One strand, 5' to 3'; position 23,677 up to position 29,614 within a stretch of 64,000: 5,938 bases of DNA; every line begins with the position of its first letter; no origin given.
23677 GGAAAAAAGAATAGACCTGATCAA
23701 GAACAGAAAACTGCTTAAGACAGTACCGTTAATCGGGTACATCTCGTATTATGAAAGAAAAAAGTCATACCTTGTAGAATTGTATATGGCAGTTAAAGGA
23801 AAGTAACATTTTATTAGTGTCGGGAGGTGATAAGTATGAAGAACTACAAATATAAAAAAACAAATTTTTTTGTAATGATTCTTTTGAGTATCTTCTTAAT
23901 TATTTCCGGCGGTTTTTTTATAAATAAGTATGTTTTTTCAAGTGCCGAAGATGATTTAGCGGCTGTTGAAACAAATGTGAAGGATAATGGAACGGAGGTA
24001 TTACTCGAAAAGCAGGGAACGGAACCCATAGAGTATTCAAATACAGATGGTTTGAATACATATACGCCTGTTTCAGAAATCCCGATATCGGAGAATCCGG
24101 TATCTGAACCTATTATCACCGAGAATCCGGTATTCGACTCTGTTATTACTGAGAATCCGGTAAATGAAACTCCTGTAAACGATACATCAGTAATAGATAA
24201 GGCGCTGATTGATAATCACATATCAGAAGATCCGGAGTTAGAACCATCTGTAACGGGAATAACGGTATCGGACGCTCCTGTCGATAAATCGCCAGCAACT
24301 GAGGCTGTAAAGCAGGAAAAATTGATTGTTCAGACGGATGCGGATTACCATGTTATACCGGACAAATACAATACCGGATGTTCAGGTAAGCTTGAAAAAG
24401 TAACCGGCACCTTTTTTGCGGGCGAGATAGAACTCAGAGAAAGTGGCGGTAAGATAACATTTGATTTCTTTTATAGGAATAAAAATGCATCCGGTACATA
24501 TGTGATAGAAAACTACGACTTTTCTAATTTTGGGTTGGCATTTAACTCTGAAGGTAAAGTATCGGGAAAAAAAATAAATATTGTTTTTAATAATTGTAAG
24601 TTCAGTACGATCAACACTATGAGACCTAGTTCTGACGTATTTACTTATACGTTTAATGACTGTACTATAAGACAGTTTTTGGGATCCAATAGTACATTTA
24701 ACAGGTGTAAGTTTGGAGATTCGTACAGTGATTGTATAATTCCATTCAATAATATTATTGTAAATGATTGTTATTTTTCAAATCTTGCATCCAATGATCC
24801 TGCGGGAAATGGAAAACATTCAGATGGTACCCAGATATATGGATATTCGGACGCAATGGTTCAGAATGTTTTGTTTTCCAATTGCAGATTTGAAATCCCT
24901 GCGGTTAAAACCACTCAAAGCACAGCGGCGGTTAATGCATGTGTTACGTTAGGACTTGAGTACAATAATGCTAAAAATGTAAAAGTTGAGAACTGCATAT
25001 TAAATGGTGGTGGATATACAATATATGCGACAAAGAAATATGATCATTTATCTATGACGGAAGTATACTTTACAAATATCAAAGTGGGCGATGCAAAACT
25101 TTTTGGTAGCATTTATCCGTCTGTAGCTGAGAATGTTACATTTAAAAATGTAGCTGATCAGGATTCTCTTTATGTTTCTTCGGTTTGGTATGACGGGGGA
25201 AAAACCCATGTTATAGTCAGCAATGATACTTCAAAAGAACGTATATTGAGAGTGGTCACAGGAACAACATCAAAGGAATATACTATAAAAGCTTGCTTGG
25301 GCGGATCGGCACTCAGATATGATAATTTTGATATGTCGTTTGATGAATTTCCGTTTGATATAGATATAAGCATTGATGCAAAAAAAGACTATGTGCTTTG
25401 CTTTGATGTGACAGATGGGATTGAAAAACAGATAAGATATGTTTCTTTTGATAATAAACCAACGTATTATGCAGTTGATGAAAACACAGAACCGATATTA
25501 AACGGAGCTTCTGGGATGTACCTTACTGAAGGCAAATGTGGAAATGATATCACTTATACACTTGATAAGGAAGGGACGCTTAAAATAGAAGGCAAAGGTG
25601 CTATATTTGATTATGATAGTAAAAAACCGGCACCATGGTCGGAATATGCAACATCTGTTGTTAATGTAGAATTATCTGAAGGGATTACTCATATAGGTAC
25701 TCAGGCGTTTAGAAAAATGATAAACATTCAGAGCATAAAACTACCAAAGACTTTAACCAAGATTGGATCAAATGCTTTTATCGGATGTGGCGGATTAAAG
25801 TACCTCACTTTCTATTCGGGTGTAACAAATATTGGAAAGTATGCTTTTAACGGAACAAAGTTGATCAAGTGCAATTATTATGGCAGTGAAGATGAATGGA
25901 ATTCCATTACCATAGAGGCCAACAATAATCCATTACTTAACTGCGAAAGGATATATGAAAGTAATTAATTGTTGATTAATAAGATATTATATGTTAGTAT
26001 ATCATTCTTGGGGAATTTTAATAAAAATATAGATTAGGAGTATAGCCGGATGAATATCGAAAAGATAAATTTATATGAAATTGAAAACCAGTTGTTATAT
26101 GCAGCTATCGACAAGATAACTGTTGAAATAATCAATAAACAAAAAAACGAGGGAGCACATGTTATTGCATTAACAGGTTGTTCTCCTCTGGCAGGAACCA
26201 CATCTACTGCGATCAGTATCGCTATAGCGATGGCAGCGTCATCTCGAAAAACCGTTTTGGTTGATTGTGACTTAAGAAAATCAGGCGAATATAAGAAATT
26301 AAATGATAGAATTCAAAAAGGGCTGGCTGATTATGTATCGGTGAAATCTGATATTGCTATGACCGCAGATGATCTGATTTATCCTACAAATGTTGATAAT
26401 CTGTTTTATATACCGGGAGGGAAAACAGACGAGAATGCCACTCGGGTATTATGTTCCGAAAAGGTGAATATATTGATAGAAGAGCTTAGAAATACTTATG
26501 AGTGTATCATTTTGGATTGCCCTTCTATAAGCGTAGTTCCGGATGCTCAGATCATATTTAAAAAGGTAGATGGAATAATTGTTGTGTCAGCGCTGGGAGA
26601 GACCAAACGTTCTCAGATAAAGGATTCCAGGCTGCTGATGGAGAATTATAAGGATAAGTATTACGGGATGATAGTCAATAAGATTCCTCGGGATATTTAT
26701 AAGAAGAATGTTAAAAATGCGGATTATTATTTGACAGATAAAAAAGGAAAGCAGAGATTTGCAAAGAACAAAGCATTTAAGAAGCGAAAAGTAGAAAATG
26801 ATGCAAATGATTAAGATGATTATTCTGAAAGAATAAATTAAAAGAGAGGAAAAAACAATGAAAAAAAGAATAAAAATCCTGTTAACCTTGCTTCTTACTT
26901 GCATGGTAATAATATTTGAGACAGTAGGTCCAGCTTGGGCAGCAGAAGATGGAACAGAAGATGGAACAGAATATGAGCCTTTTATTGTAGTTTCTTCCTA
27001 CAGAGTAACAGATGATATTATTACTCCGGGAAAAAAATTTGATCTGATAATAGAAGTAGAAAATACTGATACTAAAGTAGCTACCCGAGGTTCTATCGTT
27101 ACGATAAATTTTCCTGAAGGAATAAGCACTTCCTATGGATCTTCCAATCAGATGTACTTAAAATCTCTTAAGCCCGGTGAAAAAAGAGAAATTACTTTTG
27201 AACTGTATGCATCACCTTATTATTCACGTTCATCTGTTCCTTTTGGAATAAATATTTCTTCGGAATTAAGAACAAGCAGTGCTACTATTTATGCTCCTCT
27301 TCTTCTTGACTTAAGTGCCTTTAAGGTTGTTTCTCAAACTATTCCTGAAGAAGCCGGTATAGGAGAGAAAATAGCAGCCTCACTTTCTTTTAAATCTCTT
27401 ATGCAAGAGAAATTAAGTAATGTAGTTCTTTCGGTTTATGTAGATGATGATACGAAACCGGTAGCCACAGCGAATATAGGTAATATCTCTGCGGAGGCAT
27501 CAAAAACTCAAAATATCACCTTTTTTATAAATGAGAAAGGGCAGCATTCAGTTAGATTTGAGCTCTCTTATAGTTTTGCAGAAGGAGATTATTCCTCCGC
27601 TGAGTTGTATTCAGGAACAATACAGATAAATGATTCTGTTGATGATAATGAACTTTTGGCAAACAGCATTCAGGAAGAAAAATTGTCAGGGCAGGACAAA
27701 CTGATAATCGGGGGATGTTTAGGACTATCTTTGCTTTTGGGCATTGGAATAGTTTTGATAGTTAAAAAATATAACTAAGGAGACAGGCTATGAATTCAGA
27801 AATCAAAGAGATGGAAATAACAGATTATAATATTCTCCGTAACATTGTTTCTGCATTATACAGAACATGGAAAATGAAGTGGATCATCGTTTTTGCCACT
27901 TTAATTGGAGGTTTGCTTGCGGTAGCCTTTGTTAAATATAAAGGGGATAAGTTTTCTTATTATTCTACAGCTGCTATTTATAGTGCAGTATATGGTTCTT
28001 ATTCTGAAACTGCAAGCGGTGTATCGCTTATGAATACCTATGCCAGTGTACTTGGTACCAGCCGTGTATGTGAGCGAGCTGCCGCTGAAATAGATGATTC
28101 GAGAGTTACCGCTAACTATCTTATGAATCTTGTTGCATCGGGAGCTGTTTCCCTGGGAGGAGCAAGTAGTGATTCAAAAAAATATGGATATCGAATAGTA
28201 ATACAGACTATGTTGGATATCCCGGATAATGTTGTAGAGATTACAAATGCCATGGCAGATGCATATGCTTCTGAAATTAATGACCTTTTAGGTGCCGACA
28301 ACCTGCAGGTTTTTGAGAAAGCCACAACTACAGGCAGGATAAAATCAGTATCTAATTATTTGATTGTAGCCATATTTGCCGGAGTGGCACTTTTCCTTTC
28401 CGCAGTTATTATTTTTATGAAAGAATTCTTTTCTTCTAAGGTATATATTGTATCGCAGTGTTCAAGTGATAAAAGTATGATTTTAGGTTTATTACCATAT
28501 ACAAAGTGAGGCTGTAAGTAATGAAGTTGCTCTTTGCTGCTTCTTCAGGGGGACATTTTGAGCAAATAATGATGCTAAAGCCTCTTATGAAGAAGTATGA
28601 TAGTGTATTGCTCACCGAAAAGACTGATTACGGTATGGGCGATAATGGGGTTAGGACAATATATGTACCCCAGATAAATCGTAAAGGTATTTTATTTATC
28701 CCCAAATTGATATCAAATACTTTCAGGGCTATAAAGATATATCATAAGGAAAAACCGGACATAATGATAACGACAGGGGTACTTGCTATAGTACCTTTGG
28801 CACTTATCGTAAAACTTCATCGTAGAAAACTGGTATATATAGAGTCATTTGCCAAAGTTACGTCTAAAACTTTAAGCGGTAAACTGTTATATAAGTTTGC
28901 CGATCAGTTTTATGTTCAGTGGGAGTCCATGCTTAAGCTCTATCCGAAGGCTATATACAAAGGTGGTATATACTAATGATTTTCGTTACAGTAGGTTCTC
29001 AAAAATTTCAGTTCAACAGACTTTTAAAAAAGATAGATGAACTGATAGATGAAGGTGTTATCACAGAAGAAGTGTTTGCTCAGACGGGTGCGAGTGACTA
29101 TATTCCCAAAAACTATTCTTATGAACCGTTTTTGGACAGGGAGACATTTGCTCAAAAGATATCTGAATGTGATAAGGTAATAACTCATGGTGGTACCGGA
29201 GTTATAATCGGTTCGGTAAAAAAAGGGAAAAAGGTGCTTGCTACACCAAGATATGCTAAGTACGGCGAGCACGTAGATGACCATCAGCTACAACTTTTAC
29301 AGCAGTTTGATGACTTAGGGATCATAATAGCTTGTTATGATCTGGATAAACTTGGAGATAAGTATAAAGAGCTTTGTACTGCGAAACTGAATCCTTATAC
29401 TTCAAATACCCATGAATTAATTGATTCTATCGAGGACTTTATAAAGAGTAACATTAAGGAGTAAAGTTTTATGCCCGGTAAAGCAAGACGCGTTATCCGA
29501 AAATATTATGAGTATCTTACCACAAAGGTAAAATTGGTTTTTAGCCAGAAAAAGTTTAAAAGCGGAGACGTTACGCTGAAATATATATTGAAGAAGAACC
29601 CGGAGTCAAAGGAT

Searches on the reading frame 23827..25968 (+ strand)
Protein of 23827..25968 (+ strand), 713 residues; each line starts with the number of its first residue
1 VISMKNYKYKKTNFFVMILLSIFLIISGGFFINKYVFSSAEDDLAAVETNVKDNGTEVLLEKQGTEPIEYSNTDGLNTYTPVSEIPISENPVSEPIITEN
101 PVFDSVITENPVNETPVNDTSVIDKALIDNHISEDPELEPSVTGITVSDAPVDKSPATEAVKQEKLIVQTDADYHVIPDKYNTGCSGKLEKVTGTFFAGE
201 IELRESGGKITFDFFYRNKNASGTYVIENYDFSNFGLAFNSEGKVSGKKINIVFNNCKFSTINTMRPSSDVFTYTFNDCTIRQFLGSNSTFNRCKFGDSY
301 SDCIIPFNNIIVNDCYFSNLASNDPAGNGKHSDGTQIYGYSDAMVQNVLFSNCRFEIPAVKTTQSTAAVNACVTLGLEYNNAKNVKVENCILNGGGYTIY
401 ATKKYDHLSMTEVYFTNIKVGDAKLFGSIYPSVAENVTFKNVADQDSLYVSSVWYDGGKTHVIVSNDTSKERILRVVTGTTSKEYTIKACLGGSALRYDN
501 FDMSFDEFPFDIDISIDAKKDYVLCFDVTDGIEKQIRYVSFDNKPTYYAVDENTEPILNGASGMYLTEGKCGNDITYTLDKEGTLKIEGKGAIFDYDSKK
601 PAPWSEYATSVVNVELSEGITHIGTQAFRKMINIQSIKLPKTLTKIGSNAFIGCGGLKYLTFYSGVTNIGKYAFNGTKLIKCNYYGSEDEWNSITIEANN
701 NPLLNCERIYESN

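Call 3: search_protein_families(library=pfam, proteins=[window:23827-25968:+])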
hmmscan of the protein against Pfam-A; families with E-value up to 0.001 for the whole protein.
window:23827-25968:+ (713 aa): 2 families
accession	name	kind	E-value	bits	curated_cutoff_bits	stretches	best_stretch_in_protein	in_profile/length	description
PF13306.12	LRR_5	-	2.7e-16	60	27.7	1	609-683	11-85/127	BspA type Leucine rich repeat region (6 copies)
PF02095.21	Extensin_1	-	0.00028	21.2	105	1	81-158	15-92/171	Extensin-like protein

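Call 43: search_protein_families(library=ncbifam, proteins=[window:23827-25968:+], max_evalue=0.01)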
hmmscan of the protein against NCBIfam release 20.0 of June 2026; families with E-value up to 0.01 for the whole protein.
window:23827-25968:+ (713 aa): 1 family
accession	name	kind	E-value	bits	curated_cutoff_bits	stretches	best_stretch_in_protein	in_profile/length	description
NF047961.1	adhesin_HupY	equivalog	5.3e-05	21.5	1250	1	611-679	188-255/978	leucine-rich repeat adhesin HupY/LrrG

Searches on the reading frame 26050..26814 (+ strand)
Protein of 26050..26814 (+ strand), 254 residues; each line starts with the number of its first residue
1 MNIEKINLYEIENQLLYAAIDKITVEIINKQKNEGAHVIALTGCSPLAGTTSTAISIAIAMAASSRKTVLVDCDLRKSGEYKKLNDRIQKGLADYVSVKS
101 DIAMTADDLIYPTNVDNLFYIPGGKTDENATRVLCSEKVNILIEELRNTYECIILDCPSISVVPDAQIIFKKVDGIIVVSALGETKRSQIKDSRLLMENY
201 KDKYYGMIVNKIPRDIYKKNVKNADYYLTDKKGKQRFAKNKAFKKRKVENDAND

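Call 3: search_protein_families(library=pfam, proteins=[window:26050-26814:+])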
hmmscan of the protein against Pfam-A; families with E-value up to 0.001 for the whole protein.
window:26050-26814:+ (254 aa): 1 family
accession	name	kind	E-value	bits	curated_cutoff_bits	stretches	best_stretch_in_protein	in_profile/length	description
PF13614.12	AAA_31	-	9.2e-06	26.1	27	1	48-164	13-133/177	AAA domain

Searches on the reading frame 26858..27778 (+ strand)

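Call 3: search_protein_families(library=pfam, proteins=[window:26858-27778:+])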
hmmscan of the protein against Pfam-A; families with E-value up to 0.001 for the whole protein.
window:26858-27778:+ (306 aa): 1 family
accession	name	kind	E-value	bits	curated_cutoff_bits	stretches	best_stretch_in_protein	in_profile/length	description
PF07705.17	CARDB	-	0.00026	21.6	22.7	0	183-234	32-81/101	CARDB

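Call 43: search_protein_families(library=ncbifam, proteins=[window:26858-27778:+], max_evalue=0.01)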
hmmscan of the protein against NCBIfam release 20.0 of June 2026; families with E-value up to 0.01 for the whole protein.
window:26858-27778:+ (306 aa): 0 families

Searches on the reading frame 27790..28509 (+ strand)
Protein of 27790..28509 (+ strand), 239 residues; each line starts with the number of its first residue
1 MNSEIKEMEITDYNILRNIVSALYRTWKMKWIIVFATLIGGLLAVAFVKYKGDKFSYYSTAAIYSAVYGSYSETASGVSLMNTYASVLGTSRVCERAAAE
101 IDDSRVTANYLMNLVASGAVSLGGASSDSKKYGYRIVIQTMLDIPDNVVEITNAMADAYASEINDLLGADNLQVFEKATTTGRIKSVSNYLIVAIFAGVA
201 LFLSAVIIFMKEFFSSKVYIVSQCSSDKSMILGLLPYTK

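Call 3: search_protein_families(library=pfam, proteins=[window:27790-28509:+])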
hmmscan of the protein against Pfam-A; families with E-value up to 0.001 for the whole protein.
window:27790-28509:+ (239 aa): 1 family
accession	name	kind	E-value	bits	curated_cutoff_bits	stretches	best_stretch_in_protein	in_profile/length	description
PF02706.20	Wzz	-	0.00022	21.9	25.5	1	17-100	6-90/91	Chain length determinant protein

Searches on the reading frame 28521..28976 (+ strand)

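Call 3: search_protein_families(library=pfam, proteins=[window:28521-28976:+])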
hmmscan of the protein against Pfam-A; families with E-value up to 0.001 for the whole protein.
window:28521-28976:+ (151 aa): 1 family
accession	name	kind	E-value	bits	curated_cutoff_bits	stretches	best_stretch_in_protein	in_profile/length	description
PF08660.17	Alg14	-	2.3e-18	67.2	27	1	60-148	75-169/171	Oligosaccharide biosynthesis protein Alg14 like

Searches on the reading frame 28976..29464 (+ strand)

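Call 4: search_protein_families(library=pfam, proteins=[window:28976-29464:+])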
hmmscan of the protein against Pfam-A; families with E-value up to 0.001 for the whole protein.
window:28976-29464:+ (162 aa): 1 family
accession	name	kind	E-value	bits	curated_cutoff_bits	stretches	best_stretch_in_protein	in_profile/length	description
PF04101.22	Glyco_tran_28_C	-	1.6e-15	58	22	1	1-155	1-162/166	Glycosyltransferase family 28 C-terminal domain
